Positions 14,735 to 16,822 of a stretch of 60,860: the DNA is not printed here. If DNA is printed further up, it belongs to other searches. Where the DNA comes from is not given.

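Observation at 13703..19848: Double methyltransferase (class I SAM MTase plus VP39-like 2'-O-MTase) next to the tri-functional capping enzyme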

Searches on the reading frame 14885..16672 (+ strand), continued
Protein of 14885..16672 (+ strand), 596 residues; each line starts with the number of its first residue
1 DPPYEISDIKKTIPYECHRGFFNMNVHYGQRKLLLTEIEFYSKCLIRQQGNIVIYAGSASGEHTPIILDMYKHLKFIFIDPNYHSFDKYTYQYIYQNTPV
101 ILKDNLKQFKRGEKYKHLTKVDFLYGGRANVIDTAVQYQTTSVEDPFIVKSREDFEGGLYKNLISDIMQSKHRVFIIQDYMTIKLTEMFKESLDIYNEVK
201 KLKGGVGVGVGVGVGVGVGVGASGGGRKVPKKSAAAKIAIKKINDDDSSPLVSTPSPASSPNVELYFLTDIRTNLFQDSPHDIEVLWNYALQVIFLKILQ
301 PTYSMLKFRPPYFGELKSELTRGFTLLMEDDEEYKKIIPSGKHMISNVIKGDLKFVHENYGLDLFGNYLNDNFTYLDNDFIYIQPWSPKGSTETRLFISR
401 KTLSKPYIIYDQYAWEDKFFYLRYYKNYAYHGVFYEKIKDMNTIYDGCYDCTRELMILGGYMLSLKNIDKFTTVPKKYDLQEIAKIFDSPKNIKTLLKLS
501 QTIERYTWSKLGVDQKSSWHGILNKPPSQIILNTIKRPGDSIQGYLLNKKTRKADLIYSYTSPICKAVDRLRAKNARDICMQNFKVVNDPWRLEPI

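Call 50: find_encoding_contigs(protein=P0256, flank=10000, max_places=1)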
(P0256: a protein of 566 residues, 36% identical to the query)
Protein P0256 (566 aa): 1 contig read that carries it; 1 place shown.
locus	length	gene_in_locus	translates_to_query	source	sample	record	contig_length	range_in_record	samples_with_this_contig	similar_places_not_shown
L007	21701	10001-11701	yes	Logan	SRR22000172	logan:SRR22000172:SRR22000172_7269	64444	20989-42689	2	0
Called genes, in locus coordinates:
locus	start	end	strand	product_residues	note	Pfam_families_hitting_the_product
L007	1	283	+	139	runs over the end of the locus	PF13840:ACT_7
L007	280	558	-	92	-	-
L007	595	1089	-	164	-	PF00090:TSP_1, PF19028:TSP1_spondin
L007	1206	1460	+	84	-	-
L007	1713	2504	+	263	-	PF00293:NUDIX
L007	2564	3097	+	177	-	-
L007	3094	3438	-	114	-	-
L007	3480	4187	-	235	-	-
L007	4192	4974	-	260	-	PF03372:Exo_endo_phos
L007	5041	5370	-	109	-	-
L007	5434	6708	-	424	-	-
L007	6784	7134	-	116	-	-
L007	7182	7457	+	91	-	-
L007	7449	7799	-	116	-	-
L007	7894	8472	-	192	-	PF00265:TK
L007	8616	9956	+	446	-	PF19244:Poly_A_pol_cat (weak)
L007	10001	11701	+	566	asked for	-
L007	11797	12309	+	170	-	-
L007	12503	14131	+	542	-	-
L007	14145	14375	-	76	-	-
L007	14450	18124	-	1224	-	PF04563:RNA_pol_Rpb2_1, PF04561:RNA_pol_Rpb2_2, PF04565:RNA_pol_Rpb2_3, PF04566:RNA_pol_Rpb2_4, PF00562:RNA_pol_Rpb2_6, PF04560:RNA_pol_Rpb2_7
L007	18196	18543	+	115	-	-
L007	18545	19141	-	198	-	-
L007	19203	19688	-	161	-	-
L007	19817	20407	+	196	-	-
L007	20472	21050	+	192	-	PF08719:NADAR (weak)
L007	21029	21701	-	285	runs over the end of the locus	-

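Call 55: predict_structure(alignment_id=A5)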
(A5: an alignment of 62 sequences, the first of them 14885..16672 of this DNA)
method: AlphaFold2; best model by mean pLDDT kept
length: 596 residues; sequences in the alignment: 62
mean_pLDDT: 86.4   pTM: 0.87
mean pLDDT of the five models: 86.4, 85.7, 85.3, 85.0, 85.1
residues with pLDDT >= 90: 405; 70-90: 104; 50-70: 31; < 50: 56
segments of 3 or more residues with pLDDT < 50: 208-259
pLDDT, mean of each block of 10 residues (from residue 1): 93 84 86 96 83 95 92 96 92 98 94 83 96 96 97 98 97 97 98 96 66 41 33 32 35 43 92 94 98 99 97 97 98 98 97 99 98 98 93 97 98 96 92 95 92 96 88 85 96 96 86 74 89 74 89 90 58 62 74 76
secondary structure, 60 per line:
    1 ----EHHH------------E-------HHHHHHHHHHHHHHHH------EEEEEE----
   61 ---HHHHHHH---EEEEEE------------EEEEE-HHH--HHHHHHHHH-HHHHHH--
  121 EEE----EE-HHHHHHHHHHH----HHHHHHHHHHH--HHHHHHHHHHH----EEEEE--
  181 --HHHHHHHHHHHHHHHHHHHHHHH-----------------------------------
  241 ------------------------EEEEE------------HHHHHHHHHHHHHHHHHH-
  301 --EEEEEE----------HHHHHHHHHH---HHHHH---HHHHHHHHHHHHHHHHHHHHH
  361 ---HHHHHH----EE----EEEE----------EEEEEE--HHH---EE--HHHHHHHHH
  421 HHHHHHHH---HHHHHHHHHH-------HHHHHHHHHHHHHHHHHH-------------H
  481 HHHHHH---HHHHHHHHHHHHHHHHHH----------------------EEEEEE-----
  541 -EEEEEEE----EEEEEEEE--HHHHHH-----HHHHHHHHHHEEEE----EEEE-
elements in order: H29-44 E51-56 H64-70 E74-79 E92-96 H103-111 H113-118 E121-123 H131-141 H146-156 H159-169 E174-178 H183-205 E265-269 H282-299 E303-308 H319-328 H332-336 H340-360 H364-369 E380-383 E394-399 H412-428 H432-441 H449-466 H480-486 H490-507 E530-535 E542-548 E553-560 H563-568 H574-583 E584-587 E592-595

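Call 59: fold_search(model_id=the predicted structure, library=pdb)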
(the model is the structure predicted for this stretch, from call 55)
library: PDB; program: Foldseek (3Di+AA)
matches with E <= 10: 1131; with E <= 0.001: 21
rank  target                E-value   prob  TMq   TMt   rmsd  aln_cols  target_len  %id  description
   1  8cev_A                6.3e-13  1.00  0.35  0.72   7.0       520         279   15  Crystal structure of monkeypox virus methyltransferase VP39 in complex with inhibitor TO1119 (released 2023-04-05)
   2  8b07_B                1.2e-12  1.00  0.36  0.73   7.4       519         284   15  Crystal structure of monkeypox virus methyltransferase VP39 in complex with sinefungin (released 2023-04-05)
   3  1vpt                  1.5e-12  1.00  0.37  0.73   7.0       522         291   15  AS11 VARIANT OF VACCINIA VIRUS PROTEIN VP39 IN COMPLEX WITH S-ADENOSYL-L-METHIONINE (released 1996-08-17)
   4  8cer_B                1.7e-12  1.00  0.35  0.72   7.9       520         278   16  Crystal structure of monkeypox virus methyltransferase VP39 in complex with inhibitor TO494 (released 2023-04-05)
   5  2ga9_A                1.9e-12  1.00  0.38  0.75   6.5       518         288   14  Crystal Structure of the Heterodimeric Vaccinia Virus Polyadenylate Polymerase with Bound ATP-gamma-S (released 2006-05-16)
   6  8oiv_A                2.0e-12  1.00  0.36  0.71   7.4       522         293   15  Monkeypox virus VP39 in complex with SAH and cap0 (released 2023-08-23)
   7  4dcg                  2.3e-12  1.00  0.36  0.71   6.6       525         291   15  VACCINIA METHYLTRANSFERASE VP39 MUTANT D182A COMPLEXED WITH M7G AND S-ADENOSYLHOMOCYSTEINE (released 1999-07-22)
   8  8b07_A                2.7e-12  1.00  0.35  0.72   7.1       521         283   15  Crystal structure of monkeypox virus methyltransferase VP39 in complex with sinefungin (released 2023-04-05)
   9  8ceq_B                2.8e-12  1.00  0.36  0.75   6.8       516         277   15  Crystal structure of monkeypox virus methyltransferase VP39 in complex with inhibitor TO427 (released 2023-04-05)
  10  1p39                  3.5e-12  1.00  0.36  0.71   7.2       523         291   16  DC26 MUTANT OF VACCINIA VIRUS PROTEIN VP39 IN COMPLEX WITH S-ADENOSYLHOMOCYSTEINE AND M7G(5')PPPG (released 1997-09-17)
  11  8ces_A                3.9e-12  1.00  0.36  0.74   6.6       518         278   15  Crystal structure of monkeypox virus methyltransferase VP39 in complex with inhibitor TO500 (released 2023-04-05)
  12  8cev_B                4.1e-12  1.00  0.35  0.73   7.8       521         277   16  Crystal structure of monkeypox virus methyltransferase VP39 in complex with inhibitor TO1119 (released 2023-04-05)
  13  1jte                  4.3e-12  1.00  0.37  0.73   6.4       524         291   15  Crystal Structure Analysis of VP39 F180W mutant (released 2002-07-10)
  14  8cgb_B                4.8e-12  1.00  0.36  0.74   6.8       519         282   14  Monkeypox virus VP39 in complex with SAH (released 2023-04-26)
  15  8cgb_A                6.6e-12  1.00  0.37  0.74   6.7       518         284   15  Monkeypox virus VP39 in complex with SAH (released 2023-04-26)
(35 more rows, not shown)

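Call 60: fold_search(model_id=the predicted structure, library=viral)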
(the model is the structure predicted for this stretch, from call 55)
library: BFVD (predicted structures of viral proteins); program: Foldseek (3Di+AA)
matches with E <= 10: 419; with E <= 0.001: 18
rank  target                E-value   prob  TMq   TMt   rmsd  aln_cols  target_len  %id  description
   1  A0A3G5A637            7.9e-23  1.00  0.48  0.42   9.1       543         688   21  Cap-specific mRNA (nucleoside-2'-O-)-methyltransferase [Hyperionvirus sp.]
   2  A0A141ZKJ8            4.1e-21  1.00  0.52  0.56   5.8       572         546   18  (no name in the UniProt tables at hand)
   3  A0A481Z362            4.8e-18  1.00  0.37  0.50   8.7       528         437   20  Cap-specific mRNA (nucleoside-2'-O-)-methyltransferase [Mimivirus LCMiAC01]
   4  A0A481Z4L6            6.7e-15  1.00  0.40  0.32   8.1       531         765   16  Cap-specific mRNA (nucleoside-2'-O-)-methyltransferase [Pithovirus LCPAC201]
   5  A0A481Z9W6            3.7e-14  1.00  0.39  0.64   7.6       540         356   16  Cap-specific mRNA (nucleoside-2'-O-)-methyltransferase [Pithovirus LCPAC304]
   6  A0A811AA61            5.1e-14  1.00  0.37  0.67   8.3       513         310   16  (no name in the UniProt tables at hand)
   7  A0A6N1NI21            8.2e-14  1.00  0.38  0.72   6.2       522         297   15  Cap-specific mRNA (nucleoside-2'-O-)-methyltransferase [Tupanvirus soda lake]
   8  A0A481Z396            3.1e-13  1.00  0.36  0.51  11.8       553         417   15  Cap-specific mRNA (nucleoside-2'-O-)-methyltransferase [Pithovirus LCPAC101]
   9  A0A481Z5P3            8.1e-13  1.00  0.40  0.39   6.0       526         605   15  Cap-specific mRNA (nucleoside-2'-O-)-methyltransferase [Pithovirus LCPAC202]
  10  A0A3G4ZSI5            9.5e-13  1.00  0.37  0.78   5.6       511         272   17  Cap-specific mRNA (nucleoside-2'-O-)-methyltransferase (Fragment) [Barrevirus sp.]
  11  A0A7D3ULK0            4.9e-12  1.00  0.34  0.66   8.5       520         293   17  (no name in the UniProt tables at hand)
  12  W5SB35                1.3e-11  1.00  0.37  0.70   6.8       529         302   13  Cap-specific mRNA (nucleoside-2'-O-)-methyltransferase [Pithovirus sibericum]
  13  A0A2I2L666            2.8e-10  1.00  0.37  0.64   7.2       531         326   11  Poly A polymerase regulatory subunit [Orpheovirus IHUMI-LCC2]
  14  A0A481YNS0            3.7e-10  1.00  0.34  0.18  15.0       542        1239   18  Poly a polymerase regulatory subunit [Pithovirus LCDPAC02]
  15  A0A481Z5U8            7.0e-10  1.00  0.37  0.34  16.5       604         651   15  RNA polymerase Rpb6 [Pithovirus LCPAC103]
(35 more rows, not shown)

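Call 65: search_protein_families(library=ncbifam, proteins=[window:14885-16672:+], max_evalue=0.01)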
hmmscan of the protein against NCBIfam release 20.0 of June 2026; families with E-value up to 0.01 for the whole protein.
window:14885-16672:+ (596 aa): 0 families

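Call 69: find_related_loci(query=A4, collection=viral_contigs, flank=10000)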
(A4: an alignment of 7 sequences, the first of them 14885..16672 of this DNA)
Query A4 (596 aa) in viral_contigs; peptide patterns used: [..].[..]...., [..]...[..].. (x = any residue, [..] = any of these).
98 stretches matched a pattern; 2 encode a relative of the query (tblastn E <= 1e-3); 2 distinct loci.
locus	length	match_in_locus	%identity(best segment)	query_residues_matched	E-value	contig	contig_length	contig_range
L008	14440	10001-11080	38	20-466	4e-48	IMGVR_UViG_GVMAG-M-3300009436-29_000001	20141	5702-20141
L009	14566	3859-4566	37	23-455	1e-6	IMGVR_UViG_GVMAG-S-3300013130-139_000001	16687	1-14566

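Call 70: find_related_loci(query=A5, collection=viral_contigs, flank=10000)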
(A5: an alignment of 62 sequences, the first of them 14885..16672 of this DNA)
Query A5 (596 aa) in viral_contigs; peptide patterns used: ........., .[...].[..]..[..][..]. (x = any residue, [..] = any of these).
37 stretches matched a pattern; 26 encode a relative of the query (tblastn E <= 1e-3); 26 distinct loci.
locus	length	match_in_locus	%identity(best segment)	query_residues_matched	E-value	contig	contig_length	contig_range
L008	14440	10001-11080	38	20-466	6e-47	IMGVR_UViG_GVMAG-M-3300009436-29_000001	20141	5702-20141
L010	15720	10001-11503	35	2-562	3e-30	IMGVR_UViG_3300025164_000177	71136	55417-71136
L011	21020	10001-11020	29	2-475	4e-17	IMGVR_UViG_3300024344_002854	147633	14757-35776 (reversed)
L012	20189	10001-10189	49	27-89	5e-14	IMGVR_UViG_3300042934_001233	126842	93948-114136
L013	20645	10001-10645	52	27-461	9e-12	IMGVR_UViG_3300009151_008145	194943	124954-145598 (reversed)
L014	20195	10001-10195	43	27-89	1e-11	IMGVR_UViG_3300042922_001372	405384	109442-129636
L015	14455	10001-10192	47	27-88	6e-11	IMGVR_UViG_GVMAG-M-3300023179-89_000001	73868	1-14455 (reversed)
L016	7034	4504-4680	46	27-82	5e-10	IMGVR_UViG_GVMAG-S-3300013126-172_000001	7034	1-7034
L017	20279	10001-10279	32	15-108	2e-8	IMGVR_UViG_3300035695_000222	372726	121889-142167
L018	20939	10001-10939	40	26-454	5e-8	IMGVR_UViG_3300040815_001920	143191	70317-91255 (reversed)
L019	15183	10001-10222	35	11-82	7e-8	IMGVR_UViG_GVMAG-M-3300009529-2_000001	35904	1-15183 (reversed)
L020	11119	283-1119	33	5-469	2e-7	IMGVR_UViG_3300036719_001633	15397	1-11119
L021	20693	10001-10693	31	26-463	1e-7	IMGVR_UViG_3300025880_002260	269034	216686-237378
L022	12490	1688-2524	33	5-469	2e-7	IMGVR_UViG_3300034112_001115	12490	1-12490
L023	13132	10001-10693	31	26-463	2e-7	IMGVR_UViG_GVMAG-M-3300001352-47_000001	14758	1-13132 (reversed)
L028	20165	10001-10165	36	27-81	4e-7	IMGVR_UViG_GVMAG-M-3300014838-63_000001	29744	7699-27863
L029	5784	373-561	38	26-81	4e-7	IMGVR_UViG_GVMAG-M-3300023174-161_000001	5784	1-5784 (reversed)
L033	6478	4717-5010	28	26-116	2e-6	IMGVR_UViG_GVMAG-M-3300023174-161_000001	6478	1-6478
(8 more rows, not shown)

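Call 72: search_protein_families(library=pfam, proteins=[L011:7508-11878:+, L010:5376-9290:+, L010:9335-11611:+, L016:1696-5616:+, L020:163-2712:+, L028:9005-12097:+, L018:9155-11299:+, L033:3865-5991:+, L015:9416-11044:+, L029:1-1860:+], max_evalue=0.0001)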
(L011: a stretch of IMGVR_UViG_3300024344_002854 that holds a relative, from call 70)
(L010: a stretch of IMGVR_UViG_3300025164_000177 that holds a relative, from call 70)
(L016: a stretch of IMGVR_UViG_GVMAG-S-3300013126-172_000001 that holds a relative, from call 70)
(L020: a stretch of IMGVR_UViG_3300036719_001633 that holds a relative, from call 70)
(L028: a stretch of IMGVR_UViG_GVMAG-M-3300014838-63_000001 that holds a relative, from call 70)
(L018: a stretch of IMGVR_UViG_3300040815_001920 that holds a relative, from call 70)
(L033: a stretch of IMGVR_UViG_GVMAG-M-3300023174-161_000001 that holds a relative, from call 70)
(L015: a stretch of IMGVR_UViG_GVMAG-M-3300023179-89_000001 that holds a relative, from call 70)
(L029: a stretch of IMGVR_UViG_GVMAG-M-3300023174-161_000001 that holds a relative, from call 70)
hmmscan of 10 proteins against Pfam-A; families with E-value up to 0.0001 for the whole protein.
L011:7508-11878:+ (1457 aa): 10 families
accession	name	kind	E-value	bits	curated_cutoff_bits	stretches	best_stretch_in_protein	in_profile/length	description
PF09445.16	Methyltransf_15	-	3.2e-13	50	22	1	1316-1423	4-119/165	RNA cap guanine-N2 methyltransferase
PF01331.24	mRNA_cap_enzyme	-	2.5e-10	41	29.6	1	259-404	15-194/194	mRNA capping enzyme, catalytic domain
PF03291.22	mRNA_G-N7_MeTrfase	-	6e-10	39.2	26.6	1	557-780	40-270/315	mRNA (guanine-N(7))-methyltransferase domain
PF01068.26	DNA_ligase_A_M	-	7.3e-08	32.8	26.2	1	310-403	106-200/204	ATP dependent DNA ligase domain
PF08242.18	Methyltransf_12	-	7.9e-07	30.2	30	1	577-686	2-98/98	Methyltransferase domain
PF13649.12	Methyltransf_25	-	1.5e-06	29.3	27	0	575-684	1-97/97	Methyltransferase domain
PF13847.12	Methyltransf_31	-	2.9e-06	27.5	27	1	571-705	3-124/145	Methyltransferase domain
PF03602.21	Cons_hypoth95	-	4.2e-06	27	24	0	1336-1395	66-130/182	Conserved hypothetical protein 95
PF08241.18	Methyltransf_11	-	2.8e-05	25.1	21.2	1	577-688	2-95/95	Methyltransferase domain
PF13489.12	Methyltransf_23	-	3e-05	24.2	27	1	563-708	14-134/164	Methyltransferase domain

L010:5376-9290:+ (1305 aa): 0 families

L010:9335-11611:+ (759 aa): 1 family
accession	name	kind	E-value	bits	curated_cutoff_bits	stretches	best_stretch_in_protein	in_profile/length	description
PF01358.24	PARP_regulatory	-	8.7e-13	48.3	25.4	1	222-319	4-108/292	Poly A polymerase regulatory subunit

L016:1696-5616:+ (1307 aa): 1 family
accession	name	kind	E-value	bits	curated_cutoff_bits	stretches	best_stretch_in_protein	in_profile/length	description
PF01358.24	PARP_regulatory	-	1.2e-22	80.7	25.4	1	915-1199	8-265/292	Poly A polymerase regulatory subunit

L020:163-2712:+ (850 aa): 1 family
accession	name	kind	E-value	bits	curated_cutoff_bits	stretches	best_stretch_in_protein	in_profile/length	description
PF01358.24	PARP_regulatory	-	6.9e-26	91.3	25.4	1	44-290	11-269/292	Poly A polymerase regulatory subunit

L028:9005-12097:+ (1031 aa): 2 families
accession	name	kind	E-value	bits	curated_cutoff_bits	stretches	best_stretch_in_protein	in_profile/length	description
PF01358.24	PARP_regulatory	-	9.1e-14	51.5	25.4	1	438-611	119-280/292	Poly A polymerase regulatory subunit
PF12237.13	PCIF1_WW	-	9.9e-06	25.7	31.1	1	842-975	17-146/176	Phosphorylated CTD interacting factor 1 WW domain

L018:9155-11299:+ (715 aa): 0 families

L033:3865-5991:+ (709 aa): 0 families

L015:9416-11044:+ (543 aa): 1 family
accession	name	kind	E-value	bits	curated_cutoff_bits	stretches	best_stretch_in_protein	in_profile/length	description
PF01358.24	PARP_regulatory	-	1.4e-18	67.3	25.4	2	320-498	124-260/292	Poly A polymerase regulatory subunit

L029:1-1860:+ (620 aa): 0 families
